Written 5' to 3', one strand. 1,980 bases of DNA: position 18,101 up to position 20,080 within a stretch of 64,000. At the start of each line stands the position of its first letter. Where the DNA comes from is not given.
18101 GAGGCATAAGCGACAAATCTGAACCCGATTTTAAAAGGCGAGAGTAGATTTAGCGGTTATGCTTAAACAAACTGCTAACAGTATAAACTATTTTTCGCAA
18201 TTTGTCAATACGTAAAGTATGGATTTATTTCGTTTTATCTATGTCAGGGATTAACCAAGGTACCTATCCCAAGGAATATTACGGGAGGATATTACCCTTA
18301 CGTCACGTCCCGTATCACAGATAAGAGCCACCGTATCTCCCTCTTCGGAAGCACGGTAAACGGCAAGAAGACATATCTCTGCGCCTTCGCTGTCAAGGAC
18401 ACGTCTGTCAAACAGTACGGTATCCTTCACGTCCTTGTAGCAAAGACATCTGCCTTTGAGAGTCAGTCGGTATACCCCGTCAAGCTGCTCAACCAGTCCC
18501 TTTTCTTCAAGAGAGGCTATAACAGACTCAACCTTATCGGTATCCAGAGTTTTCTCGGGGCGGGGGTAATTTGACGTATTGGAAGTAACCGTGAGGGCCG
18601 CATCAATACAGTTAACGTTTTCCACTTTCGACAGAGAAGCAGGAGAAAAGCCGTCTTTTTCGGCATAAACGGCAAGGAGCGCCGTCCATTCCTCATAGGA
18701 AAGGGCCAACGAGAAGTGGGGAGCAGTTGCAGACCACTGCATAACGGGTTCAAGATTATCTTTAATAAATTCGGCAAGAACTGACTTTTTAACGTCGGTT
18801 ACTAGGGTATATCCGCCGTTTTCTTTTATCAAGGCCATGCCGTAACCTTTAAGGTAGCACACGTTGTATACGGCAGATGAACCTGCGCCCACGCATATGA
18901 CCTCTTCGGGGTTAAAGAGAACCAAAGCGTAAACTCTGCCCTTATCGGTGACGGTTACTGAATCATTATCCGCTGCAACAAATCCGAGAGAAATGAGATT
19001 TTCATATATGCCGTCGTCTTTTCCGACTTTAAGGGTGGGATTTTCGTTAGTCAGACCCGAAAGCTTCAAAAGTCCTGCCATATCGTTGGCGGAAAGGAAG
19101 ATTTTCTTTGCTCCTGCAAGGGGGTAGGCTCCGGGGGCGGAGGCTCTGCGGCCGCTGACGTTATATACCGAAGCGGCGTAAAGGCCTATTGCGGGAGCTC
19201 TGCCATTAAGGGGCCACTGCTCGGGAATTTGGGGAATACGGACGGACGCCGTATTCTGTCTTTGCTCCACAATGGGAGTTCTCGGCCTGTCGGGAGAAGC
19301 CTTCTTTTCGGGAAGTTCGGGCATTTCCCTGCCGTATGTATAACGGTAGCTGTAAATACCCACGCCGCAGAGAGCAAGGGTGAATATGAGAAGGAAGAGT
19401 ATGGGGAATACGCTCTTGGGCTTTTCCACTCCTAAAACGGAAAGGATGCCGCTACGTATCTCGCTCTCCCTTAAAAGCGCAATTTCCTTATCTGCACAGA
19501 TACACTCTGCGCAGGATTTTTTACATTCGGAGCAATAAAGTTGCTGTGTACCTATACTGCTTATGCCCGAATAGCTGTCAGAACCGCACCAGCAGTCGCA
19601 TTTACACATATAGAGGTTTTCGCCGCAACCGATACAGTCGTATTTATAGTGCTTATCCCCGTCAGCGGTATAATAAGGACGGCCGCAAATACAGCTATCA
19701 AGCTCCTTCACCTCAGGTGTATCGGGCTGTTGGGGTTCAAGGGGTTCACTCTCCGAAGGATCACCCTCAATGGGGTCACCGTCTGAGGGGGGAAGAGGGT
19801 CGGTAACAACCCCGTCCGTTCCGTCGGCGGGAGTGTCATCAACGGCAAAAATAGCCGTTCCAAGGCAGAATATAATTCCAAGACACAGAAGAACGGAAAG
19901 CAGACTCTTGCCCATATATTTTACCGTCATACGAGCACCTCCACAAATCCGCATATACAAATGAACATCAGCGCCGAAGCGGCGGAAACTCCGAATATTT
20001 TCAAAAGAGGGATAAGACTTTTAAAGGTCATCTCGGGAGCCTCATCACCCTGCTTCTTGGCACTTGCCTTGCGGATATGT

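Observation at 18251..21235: Translationally coupled three-gene membrane operon with a hyper-Cys-rich ectodomain protein and no recognisable family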

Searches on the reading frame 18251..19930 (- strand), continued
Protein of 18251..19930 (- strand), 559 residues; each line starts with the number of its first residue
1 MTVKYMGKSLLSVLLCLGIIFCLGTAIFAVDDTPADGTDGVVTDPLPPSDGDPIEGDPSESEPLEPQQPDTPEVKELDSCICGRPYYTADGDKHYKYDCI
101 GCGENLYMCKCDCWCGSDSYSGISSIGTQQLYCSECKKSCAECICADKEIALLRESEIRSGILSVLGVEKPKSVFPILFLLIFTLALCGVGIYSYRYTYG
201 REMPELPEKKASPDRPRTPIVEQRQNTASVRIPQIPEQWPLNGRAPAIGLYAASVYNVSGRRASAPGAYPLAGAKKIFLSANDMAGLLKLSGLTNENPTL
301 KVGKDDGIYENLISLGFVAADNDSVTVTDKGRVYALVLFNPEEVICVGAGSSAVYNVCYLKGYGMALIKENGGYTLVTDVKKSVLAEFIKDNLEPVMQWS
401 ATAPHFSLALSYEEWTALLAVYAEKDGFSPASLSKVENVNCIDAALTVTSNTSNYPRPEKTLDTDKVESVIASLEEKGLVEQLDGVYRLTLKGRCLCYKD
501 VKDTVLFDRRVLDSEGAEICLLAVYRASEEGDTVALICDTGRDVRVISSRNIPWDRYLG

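Call 42: fold_search(model_id=the predicted structure, library=pdb)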
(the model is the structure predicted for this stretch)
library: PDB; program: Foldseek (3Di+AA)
matches with E <= 10: 265; with E <= 0.001: 15
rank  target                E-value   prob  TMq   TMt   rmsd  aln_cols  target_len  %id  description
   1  5xkl                  6.1e-05  1.00  0.28  0.51   7.9       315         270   11  Crystal structure of Rv0289/EspG3 from the ESX-3 type VII secretion system of M. tuberculosis (released 2018-05-16)
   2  5xfs_C                7.8e-05  1.00  0.27  0.48  10.2       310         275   11  Crystal structure of PE8-PPE15 in complex with EspG5 from M. tuberculosis (released 2017-08-30)
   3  5dlb                  8.6e-05  1.00  0.26  0.48   8.8       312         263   11  Crystal structure of chaperone EspG3 of ESX-3 type VII secretion system from Mycobacterium marinum M (released 2015-09-23)
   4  4w4j_A                8.6e-05  1.00  0.25  0.46   9.7       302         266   10  Crystal structure of EspG3 from the ESX-3 type VII secretion system of M. smegmatis (released 2014-10-01)
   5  4l4w_B                9.6e-05  1.00  0.26  0.46   8.0       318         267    8  Structure of EspG3 chaperone from the type VII (ESX-3) secretion system (released 2014-06-11)
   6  6vj5_C                1.0e-04  1.00  0.28  0.48   8.1       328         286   12  Structure of PE25-PPE41(A124L) in complex with EspG5 chaperone from the type VII (ESX-5) secretion system (released 2021-01-27)
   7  4w4i                  1.1e-04  1.00  0.24  0.44   9.1       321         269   10  Crystal structure of EspG3 from the ESX-3 type VII secretion system of M. tuberculosis (released 2014-10-01)
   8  6uuj_C                1.2e-04  1.00  0.27  0.50   9.3       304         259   11  Structure of PE5-PPE4-EspG3 complex from the type VII (ESX-3) secretion system, space group P212121 (released 2020-01-29)
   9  4rcl_A                1.4e-04  1.00  0.26  0.49   8.8       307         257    9  Structure of EspG3 chaperone from the type VII (ESX-3) secretion system, space group P43212 (released 2015-09-16)
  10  4kxr_C                1.8e-04  1.00  0.27  0.49  10.0       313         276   11  Structure of the Mycobacterium tuberculosis type VII secretion system chaperone EspG5 in complex with PE25-PPE41 dimer (released 2014-05-28)
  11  4l4w_A                2.3e-04  1.00  0.27  0.49   7.8       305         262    9  Structure of EspG3 chaperone from the type VII (ESX-3) secretion system (released 2014-06-11)
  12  5sxl                  3.7e-04  1.00  0.25  0.44  10.2       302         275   10  Structure of EspG3 chaperone from the type VII (ESX-3) secretion system, space group P3221 (released 2016-08-24)
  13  6vhr_C                4.6e-04  1.00  0.26  0.48   7.5       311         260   12  Structure of PE5-PPE4-EspG3 complex from the type VII (ESX-3) secretion system, space group I422 (released 2020-01-29)
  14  4w4j_B                4.6e-04  1.00  0.26  0.48   8.2       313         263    9  Crystal structure of EspG3 from the ESX-3 type VII secretion system of M. smegmatis (released 2014-10-01)
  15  5vba_B                5.1e-04  1.00  0.25  0.33   8.9       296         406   10  Structure of EspG1 chaperone from the type VII (ESX-1) secretion system determined with the assistance of N-terminal T (released 2017-07-05)
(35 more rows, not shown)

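Call 43: find_encoding_contigs(protein=P0017, flank=6000, max_places=2)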
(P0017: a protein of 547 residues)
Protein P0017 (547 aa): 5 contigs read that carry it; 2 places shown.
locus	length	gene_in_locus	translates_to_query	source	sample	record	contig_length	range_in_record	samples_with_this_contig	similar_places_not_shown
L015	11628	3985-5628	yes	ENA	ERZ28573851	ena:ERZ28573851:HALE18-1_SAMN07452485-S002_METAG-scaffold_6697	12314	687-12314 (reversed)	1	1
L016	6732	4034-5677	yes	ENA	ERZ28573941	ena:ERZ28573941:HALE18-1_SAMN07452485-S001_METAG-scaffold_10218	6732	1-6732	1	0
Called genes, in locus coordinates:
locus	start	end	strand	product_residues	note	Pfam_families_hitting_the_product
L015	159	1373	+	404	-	-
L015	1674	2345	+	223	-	-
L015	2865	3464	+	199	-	-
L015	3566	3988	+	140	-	-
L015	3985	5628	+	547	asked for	-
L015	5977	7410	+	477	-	PF01554:MatE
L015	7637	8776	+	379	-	PF00438:S-AdoMet_synt_N, PF02772:S-AdoMet_synt_M, PF02773:S-AdoMet_synt_C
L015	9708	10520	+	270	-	PF02811:PHP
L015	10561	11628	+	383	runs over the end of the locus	PF04015:DUF362, PF00037:Fer4 (weak), PF12797:Fer4_2 (faint), PF13237:Fer4_10, PF14697:Fer4_21 (weak), PF12838:Fer4_7 (weak), PF13187:Fer4_9 (faint)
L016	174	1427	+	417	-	-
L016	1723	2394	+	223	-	-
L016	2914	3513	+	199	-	-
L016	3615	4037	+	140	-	-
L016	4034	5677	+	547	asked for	-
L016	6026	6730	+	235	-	?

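Call 44: find_encoding_contigs(protein=P0019, flank=6000, max_places=2)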
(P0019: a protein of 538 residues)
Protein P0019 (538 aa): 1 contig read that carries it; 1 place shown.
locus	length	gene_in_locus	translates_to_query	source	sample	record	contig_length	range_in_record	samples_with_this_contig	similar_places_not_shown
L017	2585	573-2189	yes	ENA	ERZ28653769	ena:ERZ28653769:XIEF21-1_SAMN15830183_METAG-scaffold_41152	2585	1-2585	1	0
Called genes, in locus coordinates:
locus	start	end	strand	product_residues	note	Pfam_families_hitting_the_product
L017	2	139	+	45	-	?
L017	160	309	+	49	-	-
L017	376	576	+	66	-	-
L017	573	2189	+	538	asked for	-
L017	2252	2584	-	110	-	?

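Call 45: find_encoding_contigs(protein=P0038, flank=6000, max_places=2)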
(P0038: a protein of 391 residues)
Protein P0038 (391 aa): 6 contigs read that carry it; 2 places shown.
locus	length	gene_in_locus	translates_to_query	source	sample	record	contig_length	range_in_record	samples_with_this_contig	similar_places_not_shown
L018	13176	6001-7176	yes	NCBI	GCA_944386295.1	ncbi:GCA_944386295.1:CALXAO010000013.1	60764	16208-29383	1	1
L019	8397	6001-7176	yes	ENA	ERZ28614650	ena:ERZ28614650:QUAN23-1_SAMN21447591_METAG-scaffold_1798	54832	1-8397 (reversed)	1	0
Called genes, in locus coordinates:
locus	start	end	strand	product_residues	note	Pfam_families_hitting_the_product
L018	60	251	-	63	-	-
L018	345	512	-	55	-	-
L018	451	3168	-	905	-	PF07517:SecA_DEAD, PF00270:DEAD (weak), PF01043:SecA_PP_bind, PF21090:P-loop_SecA, PF07516:SecA_SW, PF02810:SEC-C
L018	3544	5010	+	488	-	PF08245:Mur_ligase_M, PF02875:Mur_ligase_C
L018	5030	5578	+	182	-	-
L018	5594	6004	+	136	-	-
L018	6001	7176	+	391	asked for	-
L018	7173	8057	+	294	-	-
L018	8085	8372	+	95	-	-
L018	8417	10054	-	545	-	PF00501:AMP-binding, PF13193:AMP-binding_C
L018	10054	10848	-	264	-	PF03255:ACCA, PF01039:Carboxyl_trans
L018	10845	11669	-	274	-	PF01039:Carboxyl_trans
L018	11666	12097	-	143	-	PF22817:ApeP-like, PF07977:FabA, PF22818:ApeI-like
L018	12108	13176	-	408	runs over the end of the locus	PF00109:ketoacyl-synt, PF02801:Ketoacyl-synt_C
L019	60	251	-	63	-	-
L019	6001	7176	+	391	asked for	-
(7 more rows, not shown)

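Call 71: search_protein_families(library=pfam, proteins=[L018:8085-8372:+, L005:2946-3572:+], max_evalue=0.1)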
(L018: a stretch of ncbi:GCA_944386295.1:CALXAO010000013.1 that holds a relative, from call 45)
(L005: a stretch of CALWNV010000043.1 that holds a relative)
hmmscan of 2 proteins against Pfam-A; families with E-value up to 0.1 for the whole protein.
L018:8085-8372:+ (95 aa): 2 families
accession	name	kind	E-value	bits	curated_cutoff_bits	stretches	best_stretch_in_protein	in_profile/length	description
PF10814.13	CwsA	-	0.028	15.1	26.7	1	8-85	60-132/134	Cell wall synthesis protein CwsA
PF14019.11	DUF4235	-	0.087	13.3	27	0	24-60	26-64/77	Protein of unknown function (DUF4235)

L005:2946-3572:+ (208 aa): 1 family
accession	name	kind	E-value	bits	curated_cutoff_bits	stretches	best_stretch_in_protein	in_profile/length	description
PF13886.12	TM7S3_TM198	-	9.1e-05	22.7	29.2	1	34-164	2-142/199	TM7S3/TM198-like domain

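Call 76: find_encoding_contigs(protein=P0031, flank=5000, max_places=1)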
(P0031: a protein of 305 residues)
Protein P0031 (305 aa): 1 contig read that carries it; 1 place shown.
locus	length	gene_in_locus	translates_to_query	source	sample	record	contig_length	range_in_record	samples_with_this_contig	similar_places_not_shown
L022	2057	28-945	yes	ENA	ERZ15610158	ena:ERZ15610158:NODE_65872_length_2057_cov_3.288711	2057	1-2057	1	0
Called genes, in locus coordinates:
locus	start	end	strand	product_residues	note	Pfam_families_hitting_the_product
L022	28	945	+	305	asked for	-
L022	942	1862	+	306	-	-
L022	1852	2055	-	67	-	?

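Call 77: find_encoding_contigs(protein=P0022, flank=5000, max_places=1)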
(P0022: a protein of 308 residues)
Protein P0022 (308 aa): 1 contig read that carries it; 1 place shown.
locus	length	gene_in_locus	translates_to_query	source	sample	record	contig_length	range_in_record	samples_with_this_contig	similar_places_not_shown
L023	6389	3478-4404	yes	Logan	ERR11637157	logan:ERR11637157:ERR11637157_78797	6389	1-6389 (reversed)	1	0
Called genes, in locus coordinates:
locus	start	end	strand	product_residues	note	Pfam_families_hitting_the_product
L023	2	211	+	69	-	?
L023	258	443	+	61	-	PF00830:Ribosomal_L28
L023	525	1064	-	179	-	-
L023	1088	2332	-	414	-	PF02557:VanY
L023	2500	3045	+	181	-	-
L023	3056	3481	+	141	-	-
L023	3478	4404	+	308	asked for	-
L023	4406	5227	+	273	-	-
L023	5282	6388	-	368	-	?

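Call 80: find_related_loci(query=A1, collection=viral_contigs, flank=5000)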
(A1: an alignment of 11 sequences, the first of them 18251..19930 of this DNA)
Query A1 (559 aa) in viral_contigs; peptide patterns used: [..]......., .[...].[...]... (x = any residue, [..] = any of these).
292 stretches matched a pattern, but none encodes a relative of the query by tblastn (E <= 1e-3).

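Call 81: search_dna_similar(query=window:18251-19930:-, collection=plasmids, mode=protein, max_evalue=0.001, max_rows=5)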
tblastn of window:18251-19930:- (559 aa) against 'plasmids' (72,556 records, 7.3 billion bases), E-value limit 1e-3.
No match.

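Call 82: search_dna_similar(query=window:18251-19930:-, collection=phages, mode=protein, max_evalue=0.001, max_rows=5)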
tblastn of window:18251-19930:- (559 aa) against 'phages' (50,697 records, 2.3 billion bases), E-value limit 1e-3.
No match.

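Call 84: find_related_loci(query=A1, collection=metagenome_contigs, flank=6000)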
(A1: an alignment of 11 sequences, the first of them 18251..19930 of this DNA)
Query A1 (559 aa) in metagenome_contigs; peptide patterns used: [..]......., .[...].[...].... (x = any residue, [..] = any of these).
384 stretches matched a pattern; 4 encode a relative of the query (tblastn E <= 1e-3); 4 distinct loci.
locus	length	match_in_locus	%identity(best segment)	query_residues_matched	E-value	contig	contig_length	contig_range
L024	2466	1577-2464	89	1-297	1e-179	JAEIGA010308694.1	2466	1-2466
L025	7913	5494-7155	49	8-559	2e-167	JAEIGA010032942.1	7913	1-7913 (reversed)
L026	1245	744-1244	82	1-173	5e-97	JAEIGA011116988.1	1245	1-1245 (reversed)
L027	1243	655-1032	43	55-177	4e-29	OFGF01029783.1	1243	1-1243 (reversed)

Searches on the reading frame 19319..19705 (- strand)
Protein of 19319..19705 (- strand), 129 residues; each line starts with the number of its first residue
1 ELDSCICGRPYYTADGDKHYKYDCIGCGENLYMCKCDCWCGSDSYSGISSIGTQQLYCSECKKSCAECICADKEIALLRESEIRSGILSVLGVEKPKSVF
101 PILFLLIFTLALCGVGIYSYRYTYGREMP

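Call 61: predict_structure(alignment_id=A6)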
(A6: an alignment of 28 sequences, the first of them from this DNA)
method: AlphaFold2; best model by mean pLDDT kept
length: 129 residues; sequences in the alignment: 28
mean_pLDDT: 83.6   pTM: 0.56
mean pLDDT of the five models: 83.6, 82.8, 82.1, 80.5, 78.4
residues with pLDDT >= 90: 29; 70-90: 84; 50-70: 15; < 50: 1
segments of 3 or more residues with pLDDT < 50: none
pLDDT, mean of each block of 10 residues (from residue 1): 78 88 88 87 87 87 89 84 75 70 91 91 70
secondary structure, 60 per line:
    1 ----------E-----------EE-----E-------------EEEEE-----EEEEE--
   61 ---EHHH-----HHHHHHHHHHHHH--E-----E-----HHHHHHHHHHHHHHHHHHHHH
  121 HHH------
elements in order: E44-48 E54-58 H73-85 H100-123
